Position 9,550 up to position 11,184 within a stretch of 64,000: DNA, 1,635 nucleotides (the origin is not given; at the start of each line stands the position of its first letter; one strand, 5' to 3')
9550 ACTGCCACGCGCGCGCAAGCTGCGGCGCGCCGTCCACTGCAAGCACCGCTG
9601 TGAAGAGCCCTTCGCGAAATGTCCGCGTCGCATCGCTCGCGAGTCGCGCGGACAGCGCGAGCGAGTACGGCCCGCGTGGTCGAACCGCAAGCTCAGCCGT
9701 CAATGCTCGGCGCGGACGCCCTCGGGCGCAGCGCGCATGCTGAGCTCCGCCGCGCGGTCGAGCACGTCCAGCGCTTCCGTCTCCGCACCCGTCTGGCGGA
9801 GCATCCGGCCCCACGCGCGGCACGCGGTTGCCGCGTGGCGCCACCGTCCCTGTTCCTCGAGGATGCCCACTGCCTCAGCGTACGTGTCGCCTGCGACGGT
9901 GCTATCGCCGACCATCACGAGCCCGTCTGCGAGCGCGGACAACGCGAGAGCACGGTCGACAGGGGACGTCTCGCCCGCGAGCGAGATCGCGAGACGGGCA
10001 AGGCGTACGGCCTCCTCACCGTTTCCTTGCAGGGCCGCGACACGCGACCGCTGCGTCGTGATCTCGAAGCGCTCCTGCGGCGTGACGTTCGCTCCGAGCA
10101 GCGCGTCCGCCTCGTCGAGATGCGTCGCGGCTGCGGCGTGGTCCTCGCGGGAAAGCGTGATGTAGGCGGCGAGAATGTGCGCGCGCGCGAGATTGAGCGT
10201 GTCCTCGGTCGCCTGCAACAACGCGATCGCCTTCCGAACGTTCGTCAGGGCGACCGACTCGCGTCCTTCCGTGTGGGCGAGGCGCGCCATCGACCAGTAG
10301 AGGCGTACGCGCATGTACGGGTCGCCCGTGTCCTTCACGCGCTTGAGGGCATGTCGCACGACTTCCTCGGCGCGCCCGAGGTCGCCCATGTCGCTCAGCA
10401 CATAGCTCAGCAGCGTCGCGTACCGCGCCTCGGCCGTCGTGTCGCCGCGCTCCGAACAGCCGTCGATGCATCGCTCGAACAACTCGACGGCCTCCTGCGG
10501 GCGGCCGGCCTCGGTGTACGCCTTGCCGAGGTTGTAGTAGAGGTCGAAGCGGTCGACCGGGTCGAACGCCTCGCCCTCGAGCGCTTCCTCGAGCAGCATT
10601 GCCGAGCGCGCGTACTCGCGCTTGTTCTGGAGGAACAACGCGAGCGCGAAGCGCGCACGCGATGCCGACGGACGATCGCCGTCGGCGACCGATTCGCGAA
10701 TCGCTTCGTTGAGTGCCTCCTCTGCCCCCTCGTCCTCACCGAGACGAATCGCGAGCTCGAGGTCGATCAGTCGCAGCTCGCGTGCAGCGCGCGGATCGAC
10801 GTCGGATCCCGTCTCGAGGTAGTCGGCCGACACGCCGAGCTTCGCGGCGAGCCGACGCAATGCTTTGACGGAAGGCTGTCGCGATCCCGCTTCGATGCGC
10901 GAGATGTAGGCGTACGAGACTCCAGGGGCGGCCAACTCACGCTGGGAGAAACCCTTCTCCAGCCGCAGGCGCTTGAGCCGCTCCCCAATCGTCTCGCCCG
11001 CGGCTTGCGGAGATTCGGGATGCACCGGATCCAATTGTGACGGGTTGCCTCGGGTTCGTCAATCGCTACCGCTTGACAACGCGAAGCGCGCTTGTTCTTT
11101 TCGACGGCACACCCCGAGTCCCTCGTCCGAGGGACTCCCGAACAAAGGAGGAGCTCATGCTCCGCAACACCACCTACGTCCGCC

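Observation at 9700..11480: XRE-HTH/TPR regulator divergent from two short hydrophobic peptide genes: candidate RRNPP-type (Rgg/SHP-, PlcR/PapR-, NprR/NprX-like) peptide-signalling cassette in a high-GC genome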

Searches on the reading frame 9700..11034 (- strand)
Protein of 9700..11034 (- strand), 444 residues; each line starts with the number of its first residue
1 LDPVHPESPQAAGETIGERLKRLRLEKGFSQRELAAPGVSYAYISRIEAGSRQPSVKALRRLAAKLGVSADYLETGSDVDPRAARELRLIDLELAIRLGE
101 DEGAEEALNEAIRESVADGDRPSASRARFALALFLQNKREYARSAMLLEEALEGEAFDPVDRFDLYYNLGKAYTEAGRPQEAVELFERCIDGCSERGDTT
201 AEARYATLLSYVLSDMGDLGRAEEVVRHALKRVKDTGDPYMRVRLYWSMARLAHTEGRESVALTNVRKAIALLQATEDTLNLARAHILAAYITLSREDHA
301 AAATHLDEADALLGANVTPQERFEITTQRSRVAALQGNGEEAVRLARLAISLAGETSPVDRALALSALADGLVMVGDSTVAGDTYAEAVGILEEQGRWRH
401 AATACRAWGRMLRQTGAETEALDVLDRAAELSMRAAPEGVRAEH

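Call 5: search_protein_families(library=pfam, proteins=[window:9700-11034:-], max_evalue=0.1)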
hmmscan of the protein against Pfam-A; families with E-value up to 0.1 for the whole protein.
window:9700-11034:- (444 aa): 25 families
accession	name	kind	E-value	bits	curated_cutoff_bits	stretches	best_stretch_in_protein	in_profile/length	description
PF13424.12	TPR_12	-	1.6e-16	60.7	30.1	1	163-233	3-75/77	Tetratricopeptide repeat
PF17874.7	TPR_MalT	-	1.5e-14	54.5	45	2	162-313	39-191/336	MalT-like TPR region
PF01381.28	HTH_3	-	1.2e-13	51.3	23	1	20-73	1-55/55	Helix-turn-helix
PF13181.12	TPR_8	-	2.8e-11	43.1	25.7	1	164-191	2-29/34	Tetratricopeptide repeat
PF13560.12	HTH_31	-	1.4e-10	41.8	27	1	16-71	2-59/64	Helix-turn-helix domain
PF07719.23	TPR_2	-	2.6e-09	36.9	27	1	164-190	2-28/34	Tetratricopeptide repeat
PF13374.12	TPR_10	-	8.1e-09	35.7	27.5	1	166-192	5-31/42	Tetratricopeptide repeat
PF13428.12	TPR_14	-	3.5e-08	33.8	23.5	1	164-193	2-31/44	Tetratricopeptide repeat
PF13176.12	TPR_7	-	4.3e-08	33.1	27.9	1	166-198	2-34/36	Tetratricopeptide repeat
PF12844.13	HTH_19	-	8.1e-07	29.3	30.2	1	17-78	1-63/64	Helix-turn-helix domain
PF10602.15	RPN7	-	5.6e-06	26.6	29.6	1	214-311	47-141/174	26S proteasome subunit RPN7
PF00515.34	TPR_1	-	1.4e-05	25.1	27.8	1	164-190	2-28/34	Tetratricopeptide repeat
PF13432.12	TPR_16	-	3.5e-05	24.6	32.7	1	138-188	10-56/65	Tetratricopeptide repeat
PF14938.12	SNAP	-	3.6e-05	23.8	25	1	378-431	90-144/282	Soluble NSF attachment protein, SNAP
PF25058.1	ARM_TT21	-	4.8e-05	23.8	27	0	208-296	62-141/155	Tetratricopeptide repeat protein 21 ARM repeat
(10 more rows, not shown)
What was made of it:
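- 9700..11034 (-): HTH(XRE)+TPR regulator, 444 aa as the longest ORF. The likely true start is the GTG at 11025 (441 aa, leaderless mRNA). Pfam HTH_3, TPR_12 and TPR_MalT (call 5).
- Checked: Regulator: the ORF is 9700..11034 (-), 444 aa. Pfam finds HTH_3 at residues 20-73 (E 1.2e-13), plus TPR_12, TPR_MalT and TPR_8 (E 1.6e-16 to 2.8e-11) (call 5).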

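Call 6: search_protein_families(library=ncbifam, proteins=[window:9700-11034:-], max_evalue=0.1)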
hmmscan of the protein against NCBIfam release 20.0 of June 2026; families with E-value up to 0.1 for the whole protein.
window:9700-11034:- (444 aa): 27 families (the best 25 are shown)
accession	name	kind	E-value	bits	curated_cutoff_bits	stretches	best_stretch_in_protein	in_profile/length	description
NF041951.1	phage_RstR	subfamily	6.6e-12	45.7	80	1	16-79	3-67/108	RstR family transcriptional repressor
NF040959.1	MamA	equivalog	1.7e-11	43.9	200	2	137-309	49-199/204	magnetosome protein MamA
NF053720.1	NsdA_fam_reg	subfamily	3.4e-10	40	75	1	201-427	199-432/432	NsdA family TPR-like regulatory protein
NF002725.1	PRK02603.1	equivalog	5.5e-10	39.5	143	2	334-435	44-146/173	photosystem I assembly protein Ycf3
NF053617.1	SARPRegAfsRStmc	equivalog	3e-09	35.4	1430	2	219-406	711-901/986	SARP-family global regulator AfsR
NF006015.0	PRK08154.1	subfamily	1.5e-08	34.1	204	1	14-131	29-141/314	anaerobic benzoate catabolism transcriptional regulator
NF052312.1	T9SS_PorW_SprE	equivalog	1.2e-07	30.8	250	1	94-315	150-360/716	type IX secretion system periplasmic lipoprotein PorW/SprE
NF047558.1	TPR_END_plus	domain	1.6e-07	31.2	32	1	165-191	1-27/56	TPR end-of-group domain-containing protein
NF038139.1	Reg_Aceta_RamB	equivalog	6e-07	28.5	700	1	16-92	3-78/465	acetate metabolism transcriptional regulator RamB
NF007257.0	PRK09706.1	subfamily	9.4e-06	25.5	101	1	14-83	4-75/135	transcriptional repressor DicA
NF047948.1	male_kill_WMK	equivalog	3.4e-05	23.4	300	1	15-73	5-64/300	WO male-killing family protein Wmk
NF052415.1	T3SS_chap_SctY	equivalog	4e-05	24.1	70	2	163-231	40-105/106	type III secretion apparatus assembly chaperone SctY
NF003420.0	PRK04841.1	equivalog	4.7e-05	21.6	537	1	224-431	355-560/903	HTH-type transcriptional regulator MalT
TIGR03070.1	couple_hipB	subfamily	7e-05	22.7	71.65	1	15-68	2-56/58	type II toxin-antitoxin system Y4mF family antitoxin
NF007408.0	PRK09943.1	equivalog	0.00011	21.9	211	1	14-69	6-62/185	HTH-type transcriptional regulator PuuR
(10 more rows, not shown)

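Call 7: search_solved_structures(query=window:9700-11034:-, max_evalue=1, show_alignments=0)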
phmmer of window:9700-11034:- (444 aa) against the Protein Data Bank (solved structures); distinct sequences matched with E-value up to 1: 106 (the best 60 are shown).
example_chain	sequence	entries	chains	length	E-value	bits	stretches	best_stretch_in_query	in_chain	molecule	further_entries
9qhb_A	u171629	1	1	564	1.8e-09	40.4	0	135-191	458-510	Engineered tetratricopeptide repeat protein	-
8bu0_A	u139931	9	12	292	1.9e-08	37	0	163-191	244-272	Consensus tetratricopeptide repeat protein | Crystal structure of an 8-repeat consensus TPR superhelix with Zinc. | Monomer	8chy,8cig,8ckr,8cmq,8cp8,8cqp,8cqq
9k7u_A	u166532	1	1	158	5.8e-08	35.4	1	126-241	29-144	Heter-Zn2-HEHE-22A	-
9qhc_A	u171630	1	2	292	2.2e-06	30.2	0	137-191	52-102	Engineered tetratricopeptide repeat protein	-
1na0_A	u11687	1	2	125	2.8e-06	29.9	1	156-191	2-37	designed protein CTPR3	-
2wqh_A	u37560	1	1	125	8.2e-06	28.4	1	156-191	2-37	CTPR3Y3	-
3qq6_A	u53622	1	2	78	1e-05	28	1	15-71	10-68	HTH-type transcriptional regulator sinR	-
5tn0_A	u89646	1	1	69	1.4e-05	27.6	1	16-72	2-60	HTH-type transcriptional regulator SinR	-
8tac_A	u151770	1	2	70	1.5e-05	27.5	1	11-69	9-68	DBP48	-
2qfc_A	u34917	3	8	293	1.7e-05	27.3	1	13-192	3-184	PlcR protein | Transcriptional activator PlcR protein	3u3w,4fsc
9sf2_A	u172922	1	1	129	1.9e-05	27.2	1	16-89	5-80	Transcriptional regulator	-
8ch0_A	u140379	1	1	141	2.1e-05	27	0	163-191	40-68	Consensus tetratricopeptide repeat protein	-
2fo7_A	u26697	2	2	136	2.6e-05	26.7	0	163-191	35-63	SYNTHETIC CONSENSUS TPR PROTEIN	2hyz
4y6c_A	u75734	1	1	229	4e-05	26.1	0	120-190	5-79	ANSERINA PUTATIVE KINESIN LIGHT chain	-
1b0n_A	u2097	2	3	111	4.6e-05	25.9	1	16-72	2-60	PROTEIN (SINR PROTEIN) | HTH-TYPE TRANSCRIPTIONAL REGULATOR SINR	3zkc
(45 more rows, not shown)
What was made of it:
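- The HTH resembles that of SinR (call 7).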

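Call 8: find_homologous_proteins(query=window:9700-11034:-, max_evalue=0.00001)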
Query window:9700-11034:- (444 aa): 2573 proteins with E <= 0.00001 among 8000 candidates; the best 120 are listed.
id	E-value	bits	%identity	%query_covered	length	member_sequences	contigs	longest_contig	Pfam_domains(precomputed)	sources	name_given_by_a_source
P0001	5.0e-264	894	95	100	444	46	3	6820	PF10602.16,PF12844.14,PF01381.29,PF13176.13,PF13428.13,PF13374.13,PF17874.8,PF00515.35,PF13424.13,PF13432.13,PF13181.13,PF13560.13,PF07719.24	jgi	jgi:transcriptional regulator with XRE-family HTH domain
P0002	5.6e-256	867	93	100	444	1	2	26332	PF12844.14,PF17874.8,PF01381.29,PF13424.13,PF13176.13,PF13432.13,PF13428.13,PF13181.13,PF13560.13,PF07719.24,PF13374.13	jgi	jgi:transcriptional regulator with XRE-family HTH domain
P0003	3.6e-249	845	90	99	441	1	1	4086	PF10602.16,PF12844.14,PF25058.2,PF01381.29,PF13176.13,PF13428.13,PF13374.13,PF17874.8,PF00515.35,PF13424.13,PF13432.13,PF13181.13,PF13560.13,PF07719.24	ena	-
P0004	1.2e-247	840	90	99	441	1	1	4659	PF12844.14,PF17874.8,PF01381.29,PF13424.13,PF13176.13,PF13181.13,PF13560.13,PF07719.24,PF13374.13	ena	-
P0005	1.7e-246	836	89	99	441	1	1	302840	PF12844.14,PF17874.8,PF01381.29,PF13424.13,PF13176.13,PF14938.13,PF13432.13,PF13181.13,PF13560.13,PF07719.24,PF13374.13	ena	-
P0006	3.2e-245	832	89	99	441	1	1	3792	PF10602.16,PF12844.14,PF01381.29,PF13176.13,PF13428.13,PF13374.13,PF17874.8,PF13424.13,PF14938.13,PF13181.13,PF13560.13,PF07719.24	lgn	-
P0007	4.0e-212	723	80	99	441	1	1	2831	PF12844.14,PF17874.8,PF00515.35,PF01381.29,PF13424.13,PF13176.13,PF13428.13,PF13181.13,PF13560.13,PF07719.24,PF13374.13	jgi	jgi:transcriptional regulator with XRE-family HTH domain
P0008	3.7e-210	716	79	99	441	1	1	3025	PF10602.16,PF12844.14,PF17874.8,PF01381.29,PF13424.13,PF13176.13,PF13428.13,PF13181.13,PF13560.13,PF07719.24,PF13374.13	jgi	jgi:tetratricopeptide (TPR) repeat protein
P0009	9.3e-206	702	78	99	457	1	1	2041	PF17874.8,PF01381.29,PF13424.13,PF13176.13,PF13428.13,PF13181.13,PF13560.13,PF07719.24,PF13374.13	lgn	-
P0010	5.5e-204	696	78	99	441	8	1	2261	PF17874.8,PF01381.29,PF13424.13,PF13176.13,PF13181.13,PF13560.13,PF07719.24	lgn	-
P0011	5.6e-204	696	78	99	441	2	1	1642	PF10602.16,PF12844.14,PF17874.8,PF01381.29,PF13424.13,PF13176.13,PF13428.13,PF13181.13,PF13560.13,PF07719.24,PF13374.13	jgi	-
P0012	6.2e-204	696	78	99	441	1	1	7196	PF12844.14,PF25058.2,PF17874.8,PF01381.29,PF13424.13,PF13176.13,PF13428.13,PF13181.13,PF13560.13,PF07719.24,PF13374.13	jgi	-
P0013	1.5e-198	678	76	99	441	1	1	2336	PF10602.16,PF12844.14,PF25058.2,PF01381.29,PF13176.13,PF13428.13,PF13374.13,PF17874.8,PF00515.35,PF13424.13,PF13181.13,PF13560.13,PF07719.24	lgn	-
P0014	1.4e-188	645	73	99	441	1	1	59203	PF12844.14,PF17874.8,PF01381.29,PF13424.13,PF13560.13,PF07719.24,PF13374.13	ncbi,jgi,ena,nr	ncbi:MAG TPA: helix-turn-helix transcriptional regulator [Gaiellaceae bacterium]|nr:helix-turn-helix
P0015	3.4e-187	641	71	99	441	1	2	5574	PF12844.14,PF17874.8,PF00515.35,PF01381.29,PF13424.13,PF13176.13,PF13428.13,PF13181.13,PF13560.13,PF07719.24,PF13374.13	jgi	jgi:transcriptional regulator with XRE-family HTH domain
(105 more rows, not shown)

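Call 10: find_related_loci(query=A1, collection=genome_contigs, flank=4000)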
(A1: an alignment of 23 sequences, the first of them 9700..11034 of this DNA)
Query A1 (444 aa) in genome_contigs; peptide patterns used: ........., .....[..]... (x = any residue, [..] = any of these).
281 stretches matched a pattern; 248 encode a relative of the query (tblastn E <= 1e-3); the best 80 are kept; 80 distinct loci.
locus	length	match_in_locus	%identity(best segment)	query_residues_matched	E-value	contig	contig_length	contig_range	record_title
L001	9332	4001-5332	91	1-444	0e+0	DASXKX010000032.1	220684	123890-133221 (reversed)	MAG TPA_asm: Gaiellaceae bacterium isolate SMAG_U5287 k141_4494852, whole genome shotgun sequence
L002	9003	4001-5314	67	5-443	0e+0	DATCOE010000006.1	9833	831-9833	MAG TPA_asm: Gaiellaceae bacterium isolate SMAG_U7193 k141_156447, whole genome shotgun sequence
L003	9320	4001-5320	69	4-443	0e+0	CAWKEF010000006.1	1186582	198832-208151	MAG: uncultured Actinomycetes bacterium isolate MFD01213.bin.2.49 genome assembly, contig: contig_6518, whole genome sho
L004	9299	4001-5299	65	12-444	5e-175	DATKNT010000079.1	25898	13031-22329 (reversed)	MAG TPA_asm: Gaiellaceae bacterium isolate SMAG_U14744 k141_3533893, whole genome shotgun sequence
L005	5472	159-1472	66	4-443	5e-170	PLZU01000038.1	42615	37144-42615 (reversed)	MAG: Actinomycetota bacterium isolate palsa_739 73.20120700_P3D.111_contig_144895, whole genome shotgun sequence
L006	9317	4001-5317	61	6-444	2e-166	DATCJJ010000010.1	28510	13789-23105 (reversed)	MAG TPA_asm: Gaiellaceae bacterium isolate SMAG_U7067 k141_6853258, whole genome shotgun sequence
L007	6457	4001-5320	66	3-443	2e-166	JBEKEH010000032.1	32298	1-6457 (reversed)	MAG: Gaiellaceae bacterium isolate SPRUCE 201 SPRUCE_201_32, whole genome shotgun sequence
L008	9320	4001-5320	64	6-444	5e-165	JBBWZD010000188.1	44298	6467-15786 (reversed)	MAG: Actinomycetota bacterium isolate Holy_193 scaffold_4146836, whole genome shotgun sequence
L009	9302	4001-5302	62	11-443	9e-165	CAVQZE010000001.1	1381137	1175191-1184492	MAG: uncultured Actinomycetes bacterium isolate MFD00031.bin.2.153 genome assembly, contig: contig_10236, whole genome s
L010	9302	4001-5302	64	4-437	2e-164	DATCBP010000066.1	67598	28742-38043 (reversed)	MAG TPA_asm: Gaiellaceae bacterium isolate SMAG_U7676 k141_360924, whole genome shotgun sequence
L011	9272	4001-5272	66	11-435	5e-164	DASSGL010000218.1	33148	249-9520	MAG TPA_asm: Gaiellaceae bacterium isolate SMAG_U1032 k141_1262069, whole genome shotgun sequence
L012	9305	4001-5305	61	4-437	2e-163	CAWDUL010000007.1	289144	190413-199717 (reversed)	MAG: uncultured Actinomycetes bacterium isolate MFD05513.bin.1.224 genome assembly, contig: contig_65696, whole genome s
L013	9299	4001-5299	65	1-434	9e-162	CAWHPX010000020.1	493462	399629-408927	MAG: uncultured Actinomycetes bacterium isolate MFD08447.bin.2.10 genome assembly, contig: contig_9193, whole genome sho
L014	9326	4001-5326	60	3-443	6e-162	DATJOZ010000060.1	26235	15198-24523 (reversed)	MAG TPA_asm: Gaiellaceae bacterium isolate SMAG_U14900 k141_2368937, whole genome shotgun sequence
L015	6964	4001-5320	62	4-443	5e-162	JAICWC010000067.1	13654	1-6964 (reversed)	MAG: Thermoleophilia bacterium isolate LS_FP_2_bin.25 k141_982616_length_13654_cov_23.5417, whole genome shotgun sequenc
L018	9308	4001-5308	64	4-438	1e-158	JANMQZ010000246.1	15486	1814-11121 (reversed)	MAG: Actinomycetes bacterium isolate OTE_51_metabat_108_sub OTE_51_k141_4338979, whole genome shotgun sequence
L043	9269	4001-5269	61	12-438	4e-148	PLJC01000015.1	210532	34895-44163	MAG: Actinomycetota bacterium isolate palsa_556 73.20110800_P2D.27_contig_1285, whole genome shotgun sequence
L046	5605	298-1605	52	8-441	2e-118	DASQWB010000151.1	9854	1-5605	MAG TPA_asm: Gaiellaceae bacterium isolate SMAG_U11002 k141_32529, whole genome shotgun sequence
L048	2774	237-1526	50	14-441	3e-118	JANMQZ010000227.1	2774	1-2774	MAG: Actinomycetes bacterium isolate OTE_51_metabat_108_sub OTE_51_k141_3757920, whole genome shotgun sequence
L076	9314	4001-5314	46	7-442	6e-102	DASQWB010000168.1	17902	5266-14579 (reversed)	MAG TPA_asm: Gaiellaceae bacterium isolate SMAG_U11002 k141_82445, whole genome shotgun sequence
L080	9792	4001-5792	48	2-438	8e-101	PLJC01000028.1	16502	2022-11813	MAG: Actinomycetota bacterium isolate palsa_556 73.20110800_P2D.27_contig_3897, whole genome shotgun sequence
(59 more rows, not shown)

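Call 20: predict_structure(alignment_id=A2)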
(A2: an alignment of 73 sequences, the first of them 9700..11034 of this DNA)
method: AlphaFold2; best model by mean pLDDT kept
length: 444 residues; sequences in the alignment: 73
mean_pLDDT: 89.4   pTM: 0.77
mean pLDDT of the five models: 89.4, 89.1, 87.4, 87.4, 87.0
residues with pLDDT >= 90: 294; 70-90: 125; 50-70: 13; < 50: 12
segments of 3 or more residues with pLDDT < 50: 1-10
pLDDT, mean of each block of 10 residues (from residue 1): 37 81 91 88 94 88 85 75 84 86 92 93 94 93 97 94 96 91 97 93 93 86 90 79 88 87 94 90 95 93 98 92 97 97 98 90 97 97 98 89 96 96 95 71 47
secondary structure, 60 per line:
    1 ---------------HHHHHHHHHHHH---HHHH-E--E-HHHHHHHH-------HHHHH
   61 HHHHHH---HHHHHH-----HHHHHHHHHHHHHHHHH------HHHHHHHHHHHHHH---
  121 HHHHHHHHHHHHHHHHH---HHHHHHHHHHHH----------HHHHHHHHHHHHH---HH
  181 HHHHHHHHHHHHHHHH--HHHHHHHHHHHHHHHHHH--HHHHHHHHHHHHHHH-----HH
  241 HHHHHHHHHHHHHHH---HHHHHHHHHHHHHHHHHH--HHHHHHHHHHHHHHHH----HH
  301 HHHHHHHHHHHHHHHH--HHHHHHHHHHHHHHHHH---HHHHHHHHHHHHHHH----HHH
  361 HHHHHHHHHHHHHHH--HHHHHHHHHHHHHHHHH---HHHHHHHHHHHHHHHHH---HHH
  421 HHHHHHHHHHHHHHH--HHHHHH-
elements in order: H16-27 H31-34 H41-48 H56-66 H70-75 H81-97 H104-117 H121-137 H141-152 H163-175 H179-196 H199-216 H219-233 H239-255 H259-276 H279-294 H299-316 H319-335 H339-353 H358-375 H378-394 H398-414 H418-435 H438-443
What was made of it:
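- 9700..11034 (-): AF2 pLDDT 89.4: HTH plus about 9 helical hairpins (call 20).
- On RRNPP(A) peptide quorum-sensing systems: AF2 model with about 9 helical hairpins and pLDDT 89 (call 20).
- Checked: The AlphaFold2 model (mean pLDDT 89.4) shows an HTH followed by about nine helical hairpins (call 20).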

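Call 23: fold_search(model_id=the predicted structure, library=pdb)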
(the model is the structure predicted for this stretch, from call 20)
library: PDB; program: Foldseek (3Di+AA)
matches with E <= 10: 1508; with E <= 0.001: 208
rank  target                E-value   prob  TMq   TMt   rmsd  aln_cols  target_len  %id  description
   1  5a7d_D                7.0e-08  1.00  0.38  0.46   9.6       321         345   17  Tetrameric assembly of LGN with Inscuteable (released 2016-08-03)
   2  5a7d_G                7.8e-08  1.00  0.37  0.46   9.6       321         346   17  Tetrameric assembly of LGN with Inscuteable (released 2016-08-03)
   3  4a1s_A                1.1e-07  1.00  0.41  0.50   8.7       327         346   17  Crystallographic structure of the Pins:Insc complex (released 2012-03-28)
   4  5a7d_B                1.1e-07  1.00  0.38  0.45   9.6       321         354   17  Tetrameric assembly of LGN with Inscuteable (released 2016-08-03)
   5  4a1s_B                1.8e-07  1.00  0.41  0.50   8.7       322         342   17  Crystallographic structure of the Pins:Insc complex (released 2012-03-28)
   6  3ro2_A                2.1e-07  1.00  0.43  0.56   8.0       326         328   16  Structures of the LGN/NuMA complex (released 2012-03-07)
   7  5a7d_F                2.4e-07  1.00  0.36  0.44   9.8       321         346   17  Tetrameric assembly of LGN with Inscuteable (released 2016-08-03)
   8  5a7d_C                2.6e-07  1.00  0.37  0.46   9.9       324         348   17  Tetrameric assembly of LGN with Inscuteable (released 2016-08-03)
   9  4wne_A                3.3e-07  1.00  0.44  0.58   7.8       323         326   15  Crystal structure of the TPR domain of LGN in complex with Frmpd4/Preso1 at 2.0 Angstrom resolution (released 2015-09-16)
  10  4wnd_A                3.9e-07  1.00  0.45  0.57   7.2       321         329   15  Crystal structure of the TPR domain of LGN in complex with Frmpd4/Preso1 at 1.5 Angstrom resolution (released 2015-09-16)
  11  5dse_C                3.9e-07  1.00  0.49  0.34   9.1       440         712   17  Crystal Structure of the TTC7B/Hyccin Complex (released 2015-12-02)
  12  6hc2_S                4.2e-07  1.00  0.42  0.49   8.3       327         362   16  Crystal structure of NuMA/LGN hetero-hexamers (released 2019-05-29)
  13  4wng_A                4.3e-07  1.00  0.45  0.58   7.6       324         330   15  Crystal structure of the TPR domain of LGN in complex with Frmpd4/Preso1 at 2.1 Angstrom resolution (released 2015-09-16)
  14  5a7d_H                4.3e-07  1.00  0.37  0.45  10.6       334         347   17  Tetrameric assembly of LGN with Inscuteable (released 2016-08-03)
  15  6hc2_A                4.7e-07  1.00  0.41  0.49   8.3       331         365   16  Crystal structure of NuMA/LGN hetero-hexamers (released 2019-05-29)
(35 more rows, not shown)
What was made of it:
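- On RRNPP(A) peptide quorum-sensing systems: Foldseek ranks LGN/Pins above PlcR (rank 24) and Rap (rank 34) (call 23).
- PlcR and pLS20 Rap are among the Foldseek matches (call 23).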

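Call 47: search_solved_structures(query=A2, max_evalue=0.01, show_alignments=0)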
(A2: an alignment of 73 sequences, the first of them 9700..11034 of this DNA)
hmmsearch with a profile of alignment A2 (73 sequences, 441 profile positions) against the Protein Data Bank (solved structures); distinct sequences matched with E-value up to 0.01: 85 (the best 60 are shown).
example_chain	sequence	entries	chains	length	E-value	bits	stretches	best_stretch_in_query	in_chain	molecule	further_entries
4y6w_A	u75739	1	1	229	3.8e-12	49.2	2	118-193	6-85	NaB(AB)3ACb - light chain TPR-like repeats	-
4y6c_A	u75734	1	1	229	4e-12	49.2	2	118-193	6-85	ANSERINA PUTATIVE KINESIN LIGHT chain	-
9qhb_A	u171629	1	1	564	2.1e-11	46.8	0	126-188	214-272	Engineered tetratricopeptide repeat protein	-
2qfc_A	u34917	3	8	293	1.6e-09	40.6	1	10-203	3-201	PlcR protein | Transcriptional activator PlcR protein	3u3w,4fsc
5a7d_B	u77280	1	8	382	3e-09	39.7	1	95-236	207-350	PINS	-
8bu0_A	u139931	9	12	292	1e-08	38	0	127-188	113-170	Consensus tetratricopeptide repeat protein | Crystal structure of an 8-repeat consensus TPR superhelix with Zinc. | Monomer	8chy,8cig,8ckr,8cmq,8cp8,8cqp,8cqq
9sf2_A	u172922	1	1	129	1.4e-08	37.5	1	13-87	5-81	Transcriptional regulator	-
6hc2_A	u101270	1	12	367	2.3e-08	36.8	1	109-246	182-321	G-protein-signaling modulator 2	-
3sf4_A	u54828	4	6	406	3.5e-08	36.2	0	109-245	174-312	G-protein-signaling modulator 2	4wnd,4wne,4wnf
4wng_A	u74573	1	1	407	3.5e-08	36.2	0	109-245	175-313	G-protein-signaling modulator 2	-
4g2v_A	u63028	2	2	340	4e-08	36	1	108-259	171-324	G-protein-signaling modulator 2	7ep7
5a6c_A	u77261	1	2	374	4.3e-08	35.9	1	109-255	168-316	G-PROTEIN-SIGNALING MODULATOR 2, AFADIN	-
3ro2_A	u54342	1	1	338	4.6e-08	35.8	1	108-259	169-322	G-protein-signaling modulator 2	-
4a1s_A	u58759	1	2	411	1.2e-07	34.4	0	95-226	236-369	PARTNER OF INSCUTEABLE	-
8tac_A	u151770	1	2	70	4.6e-07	32.5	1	7-66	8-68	DBP48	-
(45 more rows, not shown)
